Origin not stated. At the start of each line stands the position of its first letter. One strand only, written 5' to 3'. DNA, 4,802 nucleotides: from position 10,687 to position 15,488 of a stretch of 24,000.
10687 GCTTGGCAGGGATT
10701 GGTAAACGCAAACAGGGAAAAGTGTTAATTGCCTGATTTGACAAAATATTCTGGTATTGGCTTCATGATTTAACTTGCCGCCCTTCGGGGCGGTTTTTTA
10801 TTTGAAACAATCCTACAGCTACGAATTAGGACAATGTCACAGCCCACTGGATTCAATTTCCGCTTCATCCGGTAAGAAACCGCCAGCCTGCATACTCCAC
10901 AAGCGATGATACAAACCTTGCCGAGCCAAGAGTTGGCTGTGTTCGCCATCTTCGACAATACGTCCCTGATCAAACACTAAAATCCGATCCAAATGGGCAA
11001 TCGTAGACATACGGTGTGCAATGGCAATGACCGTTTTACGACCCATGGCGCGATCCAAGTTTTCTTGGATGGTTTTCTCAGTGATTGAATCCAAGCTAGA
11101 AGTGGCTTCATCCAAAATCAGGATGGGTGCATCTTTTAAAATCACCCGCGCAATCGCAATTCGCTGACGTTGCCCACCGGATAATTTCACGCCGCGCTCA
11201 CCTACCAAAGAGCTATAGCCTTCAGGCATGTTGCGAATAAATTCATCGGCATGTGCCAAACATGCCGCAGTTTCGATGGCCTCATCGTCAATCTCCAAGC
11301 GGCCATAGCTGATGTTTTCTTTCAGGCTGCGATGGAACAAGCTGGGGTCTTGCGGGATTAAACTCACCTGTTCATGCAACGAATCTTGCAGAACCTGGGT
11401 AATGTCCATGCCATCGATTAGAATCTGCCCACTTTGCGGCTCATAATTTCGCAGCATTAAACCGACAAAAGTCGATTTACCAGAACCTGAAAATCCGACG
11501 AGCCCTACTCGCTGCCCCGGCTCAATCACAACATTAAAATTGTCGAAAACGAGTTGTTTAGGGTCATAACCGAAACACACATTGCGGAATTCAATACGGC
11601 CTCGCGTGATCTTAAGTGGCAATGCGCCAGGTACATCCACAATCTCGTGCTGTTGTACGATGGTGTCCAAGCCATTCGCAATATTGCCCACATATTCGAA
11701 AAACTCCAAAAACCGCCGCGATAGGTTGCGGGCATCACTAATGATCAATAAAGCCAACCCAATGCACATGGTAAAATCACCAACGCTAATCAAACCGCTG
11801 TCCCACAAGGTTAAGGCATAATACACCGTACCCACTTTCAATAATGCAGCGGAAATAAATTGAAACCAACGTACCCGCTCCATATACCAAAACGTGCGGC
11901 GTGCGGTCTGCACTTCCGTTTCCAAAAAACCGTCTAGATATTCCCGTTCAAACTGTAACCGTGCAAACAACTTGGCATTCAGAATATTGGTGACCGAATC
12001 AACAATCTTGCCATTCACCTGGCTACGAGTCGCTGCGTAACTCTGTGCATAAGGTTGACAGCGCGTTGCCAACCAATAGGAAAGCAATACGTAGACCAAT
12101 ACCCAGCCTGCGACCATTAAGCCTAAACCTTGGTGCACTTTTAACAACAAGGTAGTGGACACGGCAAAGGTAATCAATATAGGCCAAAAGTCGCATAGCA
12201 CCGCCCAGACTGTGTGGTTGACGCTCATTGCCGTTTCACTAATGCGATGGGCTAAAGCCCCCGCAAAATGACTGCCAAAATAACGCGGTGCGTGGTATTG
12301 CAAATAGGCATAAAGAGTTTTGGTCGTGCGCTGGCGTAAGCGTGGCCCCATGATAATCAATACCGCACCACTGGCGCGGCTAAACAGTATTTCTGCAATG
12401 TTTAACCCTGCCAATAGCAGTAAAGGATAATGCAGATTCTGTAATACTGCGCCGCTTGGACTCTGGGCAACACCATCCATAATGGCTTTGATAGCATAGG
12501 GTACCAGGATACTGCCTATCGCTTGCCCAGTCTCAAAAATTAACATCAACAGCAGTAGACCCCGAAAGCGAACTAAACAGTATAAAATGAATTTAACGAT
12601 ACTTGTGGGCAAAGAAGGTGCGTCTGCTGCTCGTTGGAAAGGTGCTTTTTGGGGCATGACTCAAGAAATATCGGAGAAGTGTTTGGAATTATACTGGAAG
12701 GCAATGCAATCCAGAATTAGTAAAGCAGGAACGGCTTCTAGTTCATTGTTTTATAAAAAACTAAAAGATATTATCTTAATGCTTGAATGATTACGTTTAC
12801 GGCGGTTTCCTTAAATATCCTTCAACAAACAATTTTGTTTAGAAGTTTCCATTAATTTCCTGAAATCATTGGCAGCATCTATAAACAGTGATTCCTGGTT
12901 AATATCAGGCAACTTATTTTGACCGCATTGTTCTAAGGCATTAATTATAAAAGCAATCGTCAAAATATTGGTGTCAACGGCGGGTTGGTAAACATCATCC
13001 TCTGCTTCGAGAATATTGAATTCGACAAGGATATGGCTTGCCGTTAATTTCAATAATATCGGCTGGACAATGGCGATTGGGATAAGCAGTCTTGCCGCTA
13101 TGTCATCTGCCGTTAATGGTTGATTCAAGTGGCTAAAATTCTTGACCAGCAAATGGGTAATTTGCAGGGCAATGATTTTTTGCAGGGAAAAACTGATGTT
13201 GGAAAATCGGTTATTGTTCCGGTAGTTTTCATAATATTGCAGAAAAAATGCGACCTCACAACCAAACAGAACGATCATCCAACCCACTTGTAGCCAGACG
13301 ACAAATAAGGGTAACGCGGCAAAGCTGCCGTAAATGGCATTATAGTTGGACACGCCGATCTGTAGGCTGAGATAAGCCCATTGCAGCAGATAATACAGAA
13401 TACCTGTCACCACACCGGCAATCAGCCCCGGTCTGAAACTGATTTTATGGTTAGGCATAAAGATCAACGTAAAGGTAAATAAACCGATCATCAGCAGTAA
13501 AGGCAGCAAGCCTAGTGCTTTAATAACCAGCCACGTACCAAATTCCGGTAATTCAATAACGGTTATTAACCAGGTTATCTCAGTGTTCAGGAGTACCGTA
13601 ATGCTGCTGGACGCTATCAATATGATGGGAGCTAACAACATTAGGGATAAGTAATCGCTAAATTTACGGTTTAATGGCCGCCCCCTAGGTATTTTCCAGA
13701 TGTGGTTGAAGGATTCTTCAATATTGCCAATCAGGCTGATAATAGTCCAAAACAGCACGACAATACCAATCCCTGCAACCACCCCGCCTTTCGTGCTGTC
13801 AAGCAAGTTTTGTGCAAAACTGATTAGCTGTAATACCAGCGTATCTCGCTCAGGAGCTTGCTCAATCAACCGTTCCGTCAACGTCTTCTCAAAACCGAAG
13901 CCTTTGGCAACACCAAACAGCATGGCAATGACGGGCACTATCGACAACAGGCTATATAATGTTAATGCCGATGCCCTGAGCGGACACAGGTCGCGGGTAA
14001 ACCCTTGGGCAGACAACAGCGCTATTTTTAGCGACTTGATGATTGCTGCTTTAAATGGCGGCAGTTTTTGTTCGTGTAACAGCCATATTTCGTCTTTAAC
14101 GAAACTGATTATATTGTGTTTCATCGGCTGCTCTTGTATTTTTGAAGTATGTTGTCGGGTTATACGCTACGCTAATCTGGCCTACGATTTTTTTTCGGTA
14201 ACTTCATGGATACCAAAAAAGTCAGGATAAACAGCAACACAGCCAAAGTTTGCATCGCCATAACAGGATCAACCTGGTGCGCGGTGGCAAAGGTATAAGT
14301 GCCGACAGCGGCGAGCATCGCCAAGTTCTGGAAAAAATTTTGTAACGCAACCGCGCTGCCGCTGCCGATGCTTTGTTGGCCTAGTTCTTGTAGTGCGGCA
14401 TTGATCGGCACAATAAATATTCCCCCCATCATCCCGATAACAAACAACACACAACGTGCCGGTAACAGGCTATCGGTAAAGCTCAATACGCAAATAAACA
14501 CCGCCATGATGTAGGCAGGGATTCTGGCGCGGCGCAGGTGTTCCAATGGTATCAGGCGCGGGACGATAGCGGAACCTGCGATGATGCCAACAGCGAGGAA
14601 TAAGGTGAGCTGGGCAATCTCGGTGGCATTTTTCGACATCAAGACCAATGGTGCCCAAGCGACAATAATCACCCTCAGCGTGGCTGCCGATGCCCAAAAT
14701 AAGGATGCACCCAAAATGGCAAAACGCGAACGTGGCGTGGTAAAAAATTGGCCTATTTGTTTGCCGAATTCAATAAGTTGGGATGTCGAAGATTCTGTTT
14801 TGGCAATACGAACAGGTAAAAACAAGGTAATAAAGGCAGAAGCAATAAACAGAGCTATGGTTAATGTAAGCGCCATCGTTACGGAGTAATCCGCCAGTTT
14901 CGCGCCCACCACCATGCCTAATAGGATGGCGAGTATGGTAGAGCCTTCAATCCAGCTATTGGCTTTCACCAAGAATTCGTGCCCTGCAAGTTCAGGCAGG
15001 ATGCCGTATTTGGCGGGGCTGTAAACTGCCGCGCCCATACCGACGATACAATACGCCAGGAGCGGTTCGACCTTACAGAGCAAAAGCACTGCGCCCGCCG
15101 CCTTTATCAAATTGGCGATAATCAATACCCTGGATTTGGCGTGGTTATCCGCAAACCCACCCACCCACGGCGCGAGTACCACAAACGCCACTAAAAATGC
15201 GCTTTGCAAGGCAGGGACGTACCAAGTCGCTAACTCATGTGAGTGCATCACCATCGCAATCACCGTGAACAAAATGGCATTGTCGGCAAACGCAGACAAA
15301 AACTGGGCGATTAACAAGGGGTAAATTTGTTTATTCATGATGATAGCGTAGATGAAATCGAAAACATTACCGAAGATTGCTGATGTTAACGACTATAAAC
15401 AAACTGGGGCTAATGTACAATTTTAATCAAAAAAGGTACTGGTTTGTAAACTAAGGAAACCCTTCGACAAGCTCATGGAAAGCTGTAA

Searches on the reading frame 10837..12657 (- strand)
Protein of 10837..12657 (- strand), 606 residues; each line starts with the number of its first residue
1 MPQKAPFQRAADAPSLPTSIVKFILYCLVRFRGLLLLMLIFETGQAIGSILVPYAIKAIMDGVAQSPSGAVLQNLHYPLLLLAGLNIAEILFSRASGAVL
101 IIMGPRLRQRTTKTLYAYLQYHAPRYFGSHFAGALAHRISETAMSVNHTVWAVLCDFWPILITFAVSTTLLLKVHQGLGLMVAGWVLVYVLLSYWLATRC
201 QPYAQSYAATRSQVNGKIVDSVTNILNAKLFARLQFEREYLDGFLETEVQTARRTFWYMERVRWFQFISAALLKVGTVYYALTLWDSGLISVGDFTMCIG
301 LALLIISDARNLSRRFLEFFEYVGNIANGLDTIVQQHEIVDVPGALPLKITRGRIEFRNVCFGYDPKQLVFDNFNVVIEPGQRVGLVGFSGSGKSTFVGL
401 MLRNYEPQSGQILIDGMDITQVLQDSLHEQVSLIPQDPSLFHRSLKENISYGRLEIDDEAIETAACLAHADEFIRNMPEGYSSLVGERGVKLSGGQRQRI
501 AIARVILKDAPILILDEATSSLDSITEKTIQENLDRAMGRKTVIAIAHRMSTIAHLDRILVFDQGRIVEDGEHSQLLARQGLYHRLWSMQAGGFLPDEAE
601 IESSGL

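Call 54: search_protein_families(library=pfam, proteins=[window:10837-12657:-], max_evalue=0.001)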
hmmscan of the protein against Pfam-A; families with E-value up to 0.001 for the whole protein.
window:10837-12657:- (606 aa): 3 families
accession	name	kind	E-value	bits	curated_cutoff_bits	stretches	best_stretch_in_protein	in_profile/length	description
PF00005.33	ABC_tran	-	4.6e-31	108.7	25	1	372-520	2-137/137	ABC transporter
PF00664.28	ABC_membrane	-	7.2e-20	72.2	28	1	35-305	1-270/274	ABC transporter transmembrane region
PF02463.25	SMC_N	-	1.2e-05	25.3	40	1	409-560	108-209/220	RecF/RecN/SMC N terminal domain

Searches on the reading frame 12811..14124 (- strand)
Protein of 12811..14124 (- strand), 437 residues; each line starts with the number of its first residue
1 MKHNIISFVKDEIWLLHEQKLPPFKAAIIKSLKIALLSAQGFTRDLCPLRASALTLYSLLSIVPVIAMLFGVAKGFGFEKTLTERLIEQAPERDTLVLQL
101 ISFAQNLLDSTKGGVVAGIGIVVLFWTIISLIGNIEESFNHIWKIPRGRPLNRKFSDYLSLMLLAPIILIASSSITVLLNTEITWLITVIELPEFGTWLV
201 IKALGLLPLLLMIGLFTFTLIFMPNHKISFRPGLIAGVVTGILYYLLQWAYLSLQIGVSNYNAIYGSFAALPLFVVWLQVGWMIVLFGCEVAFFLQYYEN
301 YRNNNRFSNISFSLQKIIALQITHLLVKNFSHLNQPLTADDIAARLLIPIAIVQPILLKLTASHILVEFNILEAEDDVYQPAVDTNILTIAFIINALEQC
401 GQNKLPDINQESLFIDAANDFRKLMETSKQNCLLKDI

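Call 54: search_protein_families(library=pfam, proteins=[window:12811-14124:-], max_evalue=0.001)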
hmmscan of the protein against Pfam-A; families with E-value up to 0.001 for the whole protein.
window:12811-14124:- (437 aa): 1 family
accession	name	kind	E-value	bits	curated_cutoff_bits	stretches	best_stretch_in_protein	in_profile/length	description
PF03631.20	Virul_fac_BrkB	-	2.3e-52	178.7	33.7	1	44-297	2-257/259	Virulence factor BrkB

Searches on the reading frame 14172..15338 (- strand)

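Call 54: search_protein_families(library=pfam, proteins=[window:14172-15338:-], max_evalue=0.001)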
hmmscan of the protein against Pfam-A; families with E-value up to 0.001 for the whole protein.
window:14172-15338:- (388 aa): 1 family
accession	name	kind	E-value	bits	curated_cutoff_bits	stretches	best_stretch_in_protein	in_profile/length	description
PF07690.21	MFS_1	-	8.4e-19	68.1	33.4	1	8-344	1-346/347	Major Facilitator Superfamily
